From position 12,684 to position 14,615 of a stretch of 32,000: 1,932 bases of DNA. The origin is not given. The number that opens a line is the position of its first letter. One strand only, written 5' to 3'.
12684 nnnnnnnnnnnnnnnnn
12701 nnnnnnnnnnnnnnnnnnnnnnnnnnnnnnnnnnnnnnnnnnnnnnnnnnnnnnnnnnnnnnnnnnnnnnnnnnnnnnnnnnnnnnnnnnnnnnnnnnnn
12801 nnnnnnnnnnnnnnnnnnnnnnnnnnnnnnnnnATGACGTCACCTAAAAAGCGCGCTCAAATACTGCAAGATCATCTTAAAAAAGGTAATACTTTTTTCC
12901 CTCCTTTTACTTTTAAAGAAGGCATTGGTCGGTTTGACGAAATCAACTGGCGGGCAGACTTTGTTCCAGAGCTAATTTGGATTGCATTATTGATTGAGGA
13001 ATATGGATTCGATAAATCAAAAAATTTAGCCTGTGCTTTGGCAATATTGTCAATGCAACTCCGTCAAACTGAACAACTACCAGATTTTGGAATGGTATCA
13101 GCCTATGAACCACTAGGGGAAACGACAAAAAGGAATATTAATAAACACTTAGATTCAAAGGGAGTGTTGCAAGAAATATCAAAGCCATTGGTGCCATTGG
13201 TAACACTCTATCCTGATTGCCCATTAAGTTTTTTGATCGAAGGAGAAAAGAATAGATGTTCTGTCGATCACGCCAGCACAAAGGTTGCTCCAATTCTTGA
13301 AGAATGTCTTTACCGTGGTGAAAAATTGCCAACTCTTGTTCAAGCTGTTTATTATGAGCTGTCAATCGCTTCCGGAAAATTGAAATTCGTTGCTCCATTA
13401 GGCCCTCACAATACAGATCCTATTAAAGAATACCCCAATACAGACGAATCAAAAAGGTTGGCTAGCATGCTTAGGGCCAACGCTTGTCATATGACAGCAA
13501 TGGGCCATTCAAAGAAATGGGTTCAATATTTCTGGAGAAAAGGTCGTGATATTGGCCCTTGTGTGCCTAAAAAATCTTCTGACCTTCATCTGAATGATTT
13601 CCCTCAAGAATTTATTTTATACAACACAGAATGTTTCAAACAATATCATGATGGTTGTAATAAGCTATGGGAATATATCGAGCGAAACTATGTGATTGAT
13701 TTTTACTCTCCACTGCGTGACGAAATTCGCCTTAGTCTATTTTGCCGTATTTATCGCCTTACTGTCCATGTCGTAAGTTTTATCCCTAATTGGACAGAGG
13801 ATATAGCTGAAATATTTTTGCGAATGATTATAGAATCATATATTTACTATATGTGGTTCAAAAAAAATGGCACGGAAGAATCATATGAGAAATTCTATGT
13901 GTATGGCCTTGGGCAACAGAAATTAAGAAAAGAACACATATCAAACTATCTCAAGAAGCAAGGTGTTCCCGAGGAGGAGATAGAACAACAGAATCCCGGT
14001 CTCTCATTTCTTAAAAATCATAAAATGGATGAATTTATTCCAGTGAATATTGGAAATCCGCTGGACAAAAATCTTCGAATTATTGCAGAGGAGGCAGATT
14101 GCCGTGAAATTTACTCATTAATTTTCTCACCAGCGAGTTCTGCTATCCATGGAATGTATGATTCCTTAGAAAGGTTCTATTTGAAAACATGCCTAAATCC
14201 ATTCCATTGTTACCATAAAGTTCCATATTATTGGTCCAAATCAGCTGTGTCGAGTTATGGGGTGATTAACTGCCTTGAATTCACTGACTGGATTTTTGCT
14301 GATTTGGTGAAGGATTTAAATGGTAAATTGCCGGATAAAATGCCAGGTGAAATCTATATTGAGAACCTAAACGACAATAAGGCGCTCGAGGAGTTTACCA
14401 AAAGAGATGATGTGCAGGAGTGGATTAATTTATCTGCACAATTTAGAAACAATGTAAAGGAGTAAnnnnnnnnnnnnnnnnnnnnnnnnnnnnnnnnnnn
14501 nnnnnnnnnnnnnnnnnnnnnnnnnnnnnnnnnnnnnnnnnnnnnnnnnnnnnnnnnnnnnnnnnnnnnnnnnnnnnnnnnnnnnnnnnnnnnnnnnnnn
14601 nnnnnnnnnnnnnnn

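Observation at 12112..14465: Two-gene module: TIR-like/deoxyribosyltransferase-like protein plus a 543-aa orphan, joined by a decayed attC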

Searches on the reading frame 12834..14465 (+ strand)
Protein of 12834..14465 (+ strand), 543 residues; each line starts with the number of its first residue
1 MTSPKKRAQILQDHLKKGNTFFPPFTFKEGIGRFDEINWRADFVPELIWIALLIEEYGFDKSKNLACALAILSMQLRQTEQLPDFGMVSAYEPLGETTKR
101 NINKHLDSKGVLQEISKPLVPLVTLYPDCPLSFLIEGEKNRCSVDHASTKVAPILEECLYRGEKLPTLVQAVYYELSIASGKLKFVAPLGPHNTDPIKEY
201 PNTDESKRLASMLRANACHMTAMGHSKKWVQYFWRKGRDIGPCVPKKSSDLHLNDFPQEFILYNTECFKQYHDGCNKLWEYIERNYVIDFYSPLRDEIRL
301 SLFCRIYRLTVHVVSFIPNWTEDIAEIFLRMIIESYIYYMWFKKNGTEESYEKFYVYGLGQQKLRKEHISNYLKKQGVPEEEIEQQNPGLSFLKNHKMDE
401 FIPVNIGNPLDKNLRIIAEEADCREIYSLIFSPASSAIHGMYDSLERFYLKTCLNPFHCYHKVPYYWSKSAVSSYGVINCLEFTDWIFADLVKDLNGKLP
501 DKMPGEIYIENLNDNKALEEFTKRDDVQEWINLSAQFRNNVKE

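Call 5: search_protein_families(library=pfam, proteins=[window:12834-14465:+], max_evalue=0.1)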
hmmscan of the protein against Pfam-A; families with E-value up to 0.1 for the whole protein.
window:12834-14465:+ (543 aa): 2 families
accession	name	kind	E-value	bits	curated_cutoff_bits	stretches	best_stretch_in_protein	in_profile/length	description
PF18928.5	DUF5677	-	1.4e-18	68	27.1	1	299-450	4-159/166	Family of unknown function (DUF5677)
PF11337.13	DUF3139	-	0.012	16.6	27.3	1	327-389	6-59/83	Protein of unknown function (DUF3139)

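Call 6: search_protein_families(library=padloc, proteins=[window:12834-14465:+], max_evalue=0.1)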
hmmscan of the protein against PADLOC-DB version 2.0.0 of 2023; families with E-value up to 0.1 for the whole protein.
window:12834-14465:+ (543 aa): 1 family
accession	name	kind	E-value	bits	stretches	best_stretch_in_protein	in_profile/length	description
PDLC03826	DitA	-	1.8e-28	97.6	1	10-470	5-448/486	-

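Call 18: find_homologous_proteins(query=window:12834-14465:+, max_evalue=0.00001)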
Query window:12834-14465:+ (543 aa): 31 proteins with E <= 0.00001 among 8000 candidates.
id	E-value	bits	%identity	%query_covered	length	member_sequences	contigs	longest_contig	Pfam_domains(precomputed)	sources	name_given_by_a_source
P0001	0.0e+0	1282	100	100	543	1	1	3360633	PF18928.6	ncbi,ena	-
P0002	0.0e+0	1044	78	100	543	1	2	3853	PF18928.6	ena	-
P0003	5.3e-294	994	75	100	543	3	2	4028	PF18928.6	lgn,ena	-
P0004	9.9e-209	712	55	99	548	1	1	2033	PF18928.6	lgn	-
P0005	3.1e-208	711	54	99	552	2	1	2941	PF18928.6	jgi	jgi:hypothetical protein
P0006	1.6e-207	708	55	99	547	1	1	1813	PF18928.6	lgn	-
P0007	3.2e-207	707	55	99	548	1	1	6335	PF18928.6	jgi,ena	-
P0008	1.6e-205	702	54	99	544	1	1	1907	PF18928.6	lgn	-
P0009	9.0e-203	693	53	99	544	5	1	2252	PF18928.6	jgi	jgi:hypothetical protein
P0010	6.0e-202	690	53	99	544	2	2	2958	PF18928.6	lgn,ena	-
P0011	6.3e-199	680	53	100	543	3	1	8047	PF18928.6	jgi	jgi:hypothetical protein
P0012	8.0e-187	640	50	96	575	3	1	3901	PF18928.6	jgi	jgi:hypothetical protein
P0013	7.0e-183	627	49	96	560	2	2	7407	PF18928.6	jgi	-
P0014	4.1e-181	621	54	89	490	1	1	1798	PF18928.6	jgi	-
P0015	1.9e-176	606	48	96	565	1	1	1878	PF18928.6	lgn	-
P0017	3.5e-163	562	46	96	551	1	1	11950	PF18928.6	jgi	jgi:hypothetical protein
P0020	2.0e-156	540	42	99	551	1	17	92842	PF18928.6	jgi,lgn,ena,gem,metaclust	metaclust:\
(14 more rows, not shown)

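Call 19: find_encoding_contigs(protein=P0001, flank=3000, max_places=2)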
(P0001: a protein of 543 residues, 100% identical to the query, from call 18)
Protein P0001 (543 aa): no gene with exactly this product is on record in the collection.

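Call 20: find_encoding_contigs(protein=P0020, flank=6000, max_places=4)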
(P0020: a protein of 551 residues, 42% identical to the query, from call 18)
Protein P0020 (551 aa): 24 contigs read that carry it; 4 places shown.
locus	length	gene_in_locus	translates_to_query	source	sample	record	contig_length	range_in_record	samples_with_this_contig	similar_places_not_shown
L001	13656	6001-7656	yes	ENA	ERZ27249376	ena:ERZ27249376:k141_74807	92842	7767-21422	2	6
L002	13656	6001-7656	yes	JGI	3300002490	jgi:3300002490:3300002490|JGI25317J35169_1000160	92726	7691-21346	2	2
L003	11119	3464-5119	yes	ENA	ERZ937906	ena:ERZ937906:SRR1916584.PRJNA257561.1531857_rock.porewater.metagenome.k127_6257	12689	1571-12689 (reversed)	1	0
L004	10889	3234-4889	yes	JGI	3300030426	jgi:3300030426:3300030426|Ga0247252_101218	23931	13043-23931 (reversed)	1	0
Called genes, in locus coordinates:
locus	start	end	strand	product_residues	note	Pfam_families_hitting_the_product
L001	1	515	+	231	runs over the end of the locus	PF13847:Methyltransf_31 (weak), PF08241:Methyltransf_11, PF08242:Methyltransf_12, PF13649:Methyltransf_25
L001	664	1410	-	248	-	-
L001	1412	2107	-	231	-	-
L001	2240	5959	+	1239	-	PF20464:MmeI_N, PF20465:MmeI_hel, PF20473:MmeI_Mtase, PF20466:MmeI_TRD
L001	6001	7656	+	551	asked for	PF18928:DUF5677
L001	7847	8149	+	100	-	-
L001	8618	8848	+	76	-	PF04014:MazE_antitoxin (weak)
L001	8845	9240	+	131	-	PF02661:Fic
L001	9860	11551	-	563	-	PF00528:BPD_transp_1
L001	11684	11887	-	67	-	PF08085:Entericidin (weak)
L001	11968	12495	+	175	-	-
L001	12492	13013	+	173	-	PF00383:dCMP_cyt_deam_1, PF14437:MafB19-deam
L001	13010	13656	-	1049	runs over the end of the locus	-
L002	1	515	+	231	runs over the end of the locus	PF13847:Methyltransf_31 (weak), PF08241:Methyltransf_11, PF08242:Methyltransf_12, PF13649:Methyltransf_25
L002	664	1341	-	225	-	-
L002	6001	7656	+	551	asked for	PF18928:DUF5677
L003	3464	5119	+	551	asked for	PF18928:DUF5677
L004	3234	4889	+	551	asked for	PF18928:DUF5677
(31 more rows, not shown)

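Call 21: find_encoding_contigs(protein=P0002, flank=5000, max_places=3)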
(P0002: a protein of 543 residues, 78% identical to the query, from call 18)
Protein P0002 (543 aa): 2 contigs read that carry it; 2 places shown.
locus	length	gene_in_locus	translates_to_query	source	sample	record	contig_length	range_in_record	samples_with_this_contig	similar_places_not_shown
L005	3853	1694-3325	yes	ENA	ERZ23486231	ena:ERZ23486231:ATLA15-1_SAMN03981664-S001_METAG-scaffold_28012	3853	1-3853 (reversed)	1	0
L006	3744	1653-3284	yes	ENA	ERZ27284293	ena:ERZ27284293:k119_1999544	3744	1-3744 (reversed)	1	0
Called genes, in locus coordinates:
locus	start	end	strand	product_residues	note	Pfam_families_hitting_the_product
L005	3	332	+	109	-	?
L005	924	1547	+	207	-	-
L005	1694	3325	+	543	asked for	PF18928:DUF5677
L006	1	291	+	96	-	?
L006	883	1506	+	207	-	-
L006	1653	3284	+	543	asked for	PF18928:DUF5677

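Call 22: find_encoding_contigs(protein=P0003, flank=5000, max_places=3)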
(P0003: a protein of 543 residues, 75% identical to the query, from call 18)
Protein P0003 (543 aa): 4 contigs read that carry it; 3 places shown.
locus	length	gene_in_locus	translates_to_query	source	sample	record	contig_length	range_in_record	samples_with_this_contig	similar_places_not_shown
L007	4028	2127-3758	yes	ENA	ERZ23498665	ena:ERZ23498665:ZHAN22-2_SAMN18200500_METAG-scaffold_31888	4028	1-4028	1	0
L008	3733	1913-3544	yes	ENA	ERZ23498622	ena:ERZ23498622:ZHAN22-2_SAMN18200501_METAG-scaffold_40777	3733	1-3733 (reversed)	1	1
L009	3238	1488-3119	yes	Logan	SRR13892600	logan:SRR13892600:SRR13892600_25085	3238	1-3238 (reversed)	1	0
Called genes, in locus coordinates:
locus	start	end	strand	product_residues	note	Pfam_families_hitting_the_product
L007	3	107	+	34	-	?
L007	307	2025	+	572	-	PF00515:TPR_1 (weak), PF13424:TPR_12, PF13432:TPR_16 (weak), PF00515:TPR_1, PF07719:TPR_2, PF13181:TPR_8, PF13424:TPR_12, PF13414:TPR_11, +12 more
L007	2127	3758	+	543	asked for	PF18928:DUF5677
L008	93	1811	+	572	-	PF00515:TPR_1 (weak), PF13424:TPR_12, PF13432:TPR_16 (weak), PF00515:TPR_1, PF07719:TPR_2, PF13181:TPR_8, PF13424:TPR_12, PF13414:TPR_11, +12 more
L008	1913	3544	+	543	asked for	PF18928:DUF5677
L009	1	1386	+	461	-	?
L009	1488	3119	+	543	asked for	PF18928:DUF5677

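Call 23: find_encoding_contigs(protein=P0011, flank=6000, max_places=3)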
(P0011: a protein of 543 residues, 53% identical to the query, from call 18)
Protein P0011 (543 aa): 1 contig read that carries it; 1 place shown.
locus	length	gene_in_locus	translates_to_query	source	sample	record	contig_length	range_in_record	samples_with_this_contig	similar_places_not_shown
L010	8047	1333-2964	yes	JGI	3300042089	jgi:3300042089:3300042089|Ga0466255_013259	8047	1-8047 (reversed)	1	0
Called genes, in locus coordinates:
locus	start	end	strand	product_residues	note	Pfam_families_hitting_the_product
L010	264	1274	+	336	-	-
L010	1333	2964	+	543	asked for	PF18928:DUF5677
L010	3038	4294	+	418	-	PF13091:PLDc_2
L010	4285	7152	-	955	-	PF01555:N6_N4_Mtase, PF03602:Cons_hypoth95 (faint), PF01555:N6_N4_Mtase, PF01170:UPF0020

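Call 24: find_encoding_contigs(protein=P0017, flank=6000, max_places=3)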
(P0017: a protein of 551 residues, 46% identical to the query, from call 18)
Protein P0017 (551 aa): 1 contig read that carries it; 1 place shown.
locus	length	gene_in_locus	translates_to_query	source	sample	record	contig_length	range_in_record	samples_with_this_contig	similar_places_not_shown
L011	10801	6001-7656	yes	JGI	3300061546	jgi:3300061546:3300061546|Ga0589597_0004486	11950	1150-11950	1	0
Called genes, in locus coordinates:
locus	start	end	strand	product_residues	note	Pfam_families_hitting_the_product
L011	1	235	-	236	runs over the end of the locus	-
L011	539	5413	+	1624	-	PF05127:NAT10_TcmA_helicase (faint), PF13086:AAA_11, PF13245:AAA_19 (weak), PF13604:AAA_30 (weak), PF13087:AAA_12, PF18741:MTES_1575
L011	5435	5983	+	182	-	-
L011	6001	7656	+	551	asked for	PF18928:DUF5677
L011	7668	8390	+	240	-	PF17419:MauJ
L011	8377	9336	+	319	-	-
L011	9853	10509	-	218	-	PF18735:HEPN_RiboL-PSP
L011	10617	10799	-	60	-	?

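Call 25: search_protein_families(library=padloc, proteins=[L005:924-1547:+, L010:264-1274:+, L011:5435-5983:+, L007:307-2025:+, L011:7668-8390:+, L001:7847-8149:+, L010:3038-4294:+, L011:8377-9336:+], max_evalue=0.01)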
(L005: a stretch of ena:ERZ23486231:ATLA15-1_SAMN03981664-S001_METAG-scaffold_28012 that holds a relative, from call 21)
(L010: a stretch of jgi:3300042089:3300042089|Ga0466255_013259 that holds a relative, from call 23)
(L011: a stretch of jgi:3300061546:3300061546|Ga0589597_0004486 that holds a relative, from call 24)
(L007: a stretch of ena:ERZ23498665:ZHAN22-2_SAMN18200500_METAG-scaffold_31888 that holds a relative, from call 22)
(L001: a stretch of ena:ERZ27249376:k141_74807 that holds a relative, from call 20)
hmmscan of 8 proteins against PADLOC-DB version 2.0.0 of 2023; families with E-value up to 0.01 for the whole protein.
L005:924-1547:+ (207 aa): 0 families

L010:264-1274:+ (336 aa): 0 families

L011:5435-5983:+ (182 aa): 0 families

L007:307-2025:+ (572 aa): 1 family
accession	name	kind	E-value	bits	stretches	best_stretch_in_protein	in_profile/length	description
PDLC01169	TPR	-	5.8e-05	20.6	1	262-378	149-245/252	TPR repeats containing protein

L011:7668-8390:+ (240 aa): 1 family
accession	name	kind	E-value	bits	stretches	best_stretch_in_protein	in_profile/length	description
PDLC03836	DzbB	-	0.0022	15.5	0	118-145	193-220/341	-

L001:7847-8149:+ (100 aa): 0 families

L010:3038-4294:+ (418 aa): 5 families
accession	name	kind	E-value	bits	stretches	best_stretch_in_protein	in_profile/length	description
PDLC03658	mREase_IV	-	2.5e-06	23.5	1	14-131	38-152/953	Type IV methyl-directed restriction enzyme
PDLC03425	REase_II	-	9.2e-06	22.9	0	32-131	40-138/358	Type II restriction enzyme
PDLC03829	ZacB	-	9.4e-05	19.4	1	97-138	297-338/586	-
PDLC02614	DrmC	-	0.00048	17.9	1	45-132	49-133/153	DrmC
PDLC02707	PbeA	-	0.0076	12.9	1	83-131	121-172/672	PbeA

L011:8377-9336:+ (319 aa): 0 families

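Call 26: search_protein_families(library=pfam, proteins=[L005:924-1547:+, L010:264-1274:+, L011:5435-5983:+, L011:7668-8390:+, L001:7847-8149:+, L011:8377-9336:+], max_evalue=0.01)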
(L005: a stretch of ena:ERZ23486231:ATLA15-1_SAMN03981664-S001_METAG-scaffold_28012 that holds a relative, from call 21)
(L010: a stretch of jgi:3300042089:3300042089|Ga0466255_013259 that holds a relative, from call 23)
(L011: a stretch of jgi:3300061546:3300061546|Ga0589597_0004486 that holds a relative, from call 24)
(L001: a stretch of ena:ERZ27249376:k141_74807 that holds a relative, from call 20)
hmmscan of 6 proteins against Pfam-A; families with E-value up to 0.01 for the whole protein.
L005:924-1547:+ (207 aa): 1 family
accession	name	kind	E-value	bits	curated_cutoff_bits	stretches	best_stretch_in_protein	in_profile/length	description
PF01769.21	MgtE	-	0.0036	18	27.6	1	108-195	20-102/125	Divalent cation transporter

L010:264-1274:+ (336 aa): 0 families

L011:5435-5983:+ (182 aa): 0 families

L011:7668-8390:+ (240 aa): 1 family
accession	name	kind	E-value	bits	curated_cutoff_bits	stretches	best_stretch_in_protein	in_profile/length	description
PF17419.7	MauJ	-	4.2e-14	53.9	28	1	116-213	1-97/116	Methylamine utilization protein MauJ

L001:7847-8149:+ (100 aa): 0 families

L011:8377-9336:+ (319 aa): 1 family
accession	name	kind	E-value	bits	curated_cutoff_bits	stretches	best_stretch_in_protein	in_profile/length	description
PF25164.1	CoiA_N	-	4e-05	23.5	26.3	1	31-69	17-49/50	Competence protein CoiA, N-terminal domain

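Call 47: search_solved_structures(query=A2, max_evalue=1, show_alignments=2)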
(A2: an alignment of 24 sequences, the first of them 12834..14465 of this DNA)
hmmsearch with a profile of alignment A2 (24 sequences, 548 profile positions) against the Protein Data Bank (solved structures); distinct sequences matched with E-value up to 1: 0.

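Call 68: search_protein_representatives(alignment_id=A2)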
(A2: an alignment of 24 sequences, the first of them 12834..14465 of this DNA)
Query: 24 sequences, 548 profile positions. Proteins with E-value up to 0.001 (for the whole library): 1701; up to 1e-10: 1236; up to 1e-30: 394. The best 150 are listed.
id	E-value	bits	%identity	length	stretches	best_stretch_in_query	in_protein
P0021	1.1e-242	823.0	-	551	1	6-546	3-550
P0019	4.9e-240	814.3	-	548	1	6-546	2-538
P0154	1.3e-219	746.9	-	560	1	3-546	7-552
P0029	8.9e-195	664.9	-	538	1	4-524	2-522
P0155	1.5e-187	641.0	-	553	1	5-544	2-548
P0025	5.8e-175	599.5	-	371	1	167-528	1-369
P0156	1.1e-153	529.3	-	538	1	4-516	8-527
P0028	9.7e-148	509.6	-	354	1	5-345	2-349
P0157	5.8e-133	460.8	-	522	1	2-507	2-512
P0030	3.4e-130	451.7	-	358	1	172-516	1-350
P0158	1.7e-107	376.8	-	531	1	11-514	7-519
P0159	1.1e-106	374.1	-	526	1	5-512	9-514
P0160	6.0e-106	371.7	-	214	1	331-542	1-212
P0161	1.2e-100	354.2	-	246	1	277-514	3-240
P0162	1.6e-99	350.5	-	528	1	4-512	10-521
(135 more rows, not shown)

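Call 69: predict_structure(alignment_id=A2)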
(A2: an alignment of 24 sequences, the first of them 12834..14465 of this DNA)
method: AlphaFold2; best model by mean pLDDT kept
length: 543 residues; sequences in the alignment: 24
mean_pLDDT: 79.1   pTM: 0.60
mean pLDDT of the five models: 79.1, 78.8, 75.3, 75.2, 74.4
residues with pLDDT >= 90: 249; 70-90: 154; 50-70: 62; < 50: 78
segments of 3 or more residues with pLDDT < 50: 1-28, 360-368, 387-407, 433-446
pLDDT, mean of each block of 10 residues (from residue 1): 28 37 47 60 92 97 96 88 89 93 94 94 95 78 91 95 92 94 85 94 93 83 77 93 81 82 93 94 86 82 89 79 67 90 91 70 44 64 56 40 41 81 83 45 50 89 65 81 95 93 96 94 94 84 50
secondary structure, 60 per line:
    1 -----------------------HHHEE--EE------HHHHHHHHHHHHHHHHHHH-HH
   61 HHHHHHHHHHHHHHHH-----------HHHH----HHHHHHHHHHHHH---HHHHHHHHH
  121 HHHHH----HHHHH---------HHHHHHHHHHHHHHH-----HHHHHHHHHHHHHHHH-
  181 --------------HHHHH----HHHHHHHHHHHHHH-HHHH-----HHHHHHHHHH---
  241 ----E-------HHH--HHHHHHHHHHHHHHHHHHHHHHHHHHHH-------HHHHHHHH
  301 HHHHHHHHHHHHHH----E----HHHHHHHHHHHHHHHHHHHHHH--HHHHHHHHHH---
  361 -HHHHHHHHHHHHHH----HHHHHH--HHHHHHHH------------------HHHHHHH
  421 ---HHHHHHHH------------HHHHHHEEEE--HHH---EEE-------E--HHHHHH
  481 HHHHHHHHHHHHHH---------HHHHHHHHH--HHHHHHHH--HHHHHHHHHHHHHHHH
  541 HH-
elements in order: H39-57 H59-76 H88-91 H96-108 H112-125 H130-134 H144-158 H164-179 H195-199 H204-217 H219-222 H228-237 H258-285 H293-314 H324-345 H348-357 H362-375 H380-385 H388-395 H414-420 H424-431 H444-449 E450-453 E462-464 H475-494 H504-512 H515-522 H525-542

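Call 71: search_dna_similar(query=window:12834-14465:+, collection=plasmids, mode=protein, max_evalue=0.001, max_rows=20)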
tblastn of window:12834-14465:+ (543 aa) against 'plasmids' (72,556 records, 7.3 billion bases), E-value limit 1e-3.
Records with a match: 5; places in all: 5; records where one place covers at least 80% of the query: 3.
Best place of each record, by identity: <60% 5.
By first word of the organism name: Rhodococcus 2; Rhizobium 1; Clostridioides 1; Streptococcus 1.
By predicted mobility (MOB-suite, as given by PLSDB): non-mobilizable 4; conjugative 1.
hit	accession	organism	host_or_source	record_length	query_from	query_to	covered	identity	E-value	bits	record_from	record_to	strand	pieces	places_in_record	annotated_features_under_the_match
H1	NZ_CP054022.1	Rhizobium indicum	Pisum sativum l. (pea),Pure culture,Pea ...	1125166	7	462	84%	25.2%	3e-32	139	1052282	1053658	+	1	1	record has no annotation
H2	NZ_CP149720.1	Clostridioides difficile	-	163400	11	464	84%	22.6%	9e-9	66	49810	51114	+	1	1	DUF5677 domain-containing protein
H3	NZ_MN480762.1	Streptococcus salivarius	-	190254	11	464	84%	21.9%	1e-4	53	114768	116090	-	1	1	DUF5677 domain-containing protein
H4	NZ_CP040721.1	Rhodococcus pyridinivorans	prokaryote,Quinoline-degrading ...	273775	119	464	64%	22.9%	2e-12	78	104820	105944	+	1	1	DUF5677 domain-containing protein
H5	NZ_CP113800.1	Rhodococcus pyridinivorans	sediment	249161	119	464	64%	22.9%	4e-12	77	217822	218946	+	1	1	DUF5677 domain-containing protein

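Call 72: find_related_loci(query=A2, collection=metagenome_contigs, flank=5000)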
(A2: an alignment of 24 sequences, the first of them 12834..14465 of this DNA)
Query A2 (543 aa) in metagenome_contigs; peptide patterns used: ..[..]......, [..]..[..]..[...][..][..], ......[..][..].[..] (x = any residue, [..] = any of these).
206 stretches matched a pattern; 18 encode a relative of the query (tblastn E <= 1e-3); 18 distinct loci.
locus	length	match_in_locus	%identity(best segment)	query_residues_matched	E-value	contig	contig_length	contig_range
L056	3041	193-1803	55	1-537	0e+0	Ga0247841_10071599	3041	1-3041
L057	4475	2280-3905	53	1-542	0e+0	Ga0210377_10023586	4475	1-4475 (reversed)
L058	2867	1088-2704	52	1-539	0e+0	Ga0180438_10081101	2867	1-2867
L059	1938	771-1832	75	1-354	0e+0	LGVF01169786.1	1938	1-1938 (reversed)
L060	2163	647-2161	49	7-505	0e+0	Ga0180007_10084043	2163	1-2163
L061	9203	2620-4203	46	2-523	5e-167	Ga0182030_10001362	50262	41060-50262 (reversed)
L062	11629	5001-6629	42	7-543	1e-160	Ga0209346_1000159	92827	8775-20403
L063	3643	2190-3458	40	6-426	4e-113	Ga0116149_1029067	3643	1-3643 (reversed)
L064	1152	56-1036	49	232-542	1e-119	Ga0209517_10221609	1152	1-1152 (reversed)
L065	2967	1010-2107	46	6-364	3e-112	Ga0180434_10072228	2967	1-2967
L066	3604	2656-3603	40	7-322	4e-79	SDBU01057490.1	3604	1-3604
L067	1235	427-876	56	389-538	3e-63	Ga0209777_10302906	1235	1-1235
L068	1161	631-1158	49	5-180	2e-59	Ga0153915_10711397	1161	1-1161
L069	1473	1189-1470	74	1-94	9e-46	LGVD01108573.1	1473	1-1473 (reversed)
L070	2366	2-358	55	410-528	1e-43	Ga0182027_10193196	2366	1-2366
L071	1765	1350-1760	50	1-136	2e-40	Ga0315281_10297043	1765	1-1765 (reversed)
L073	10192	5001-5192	64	1-64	2e-24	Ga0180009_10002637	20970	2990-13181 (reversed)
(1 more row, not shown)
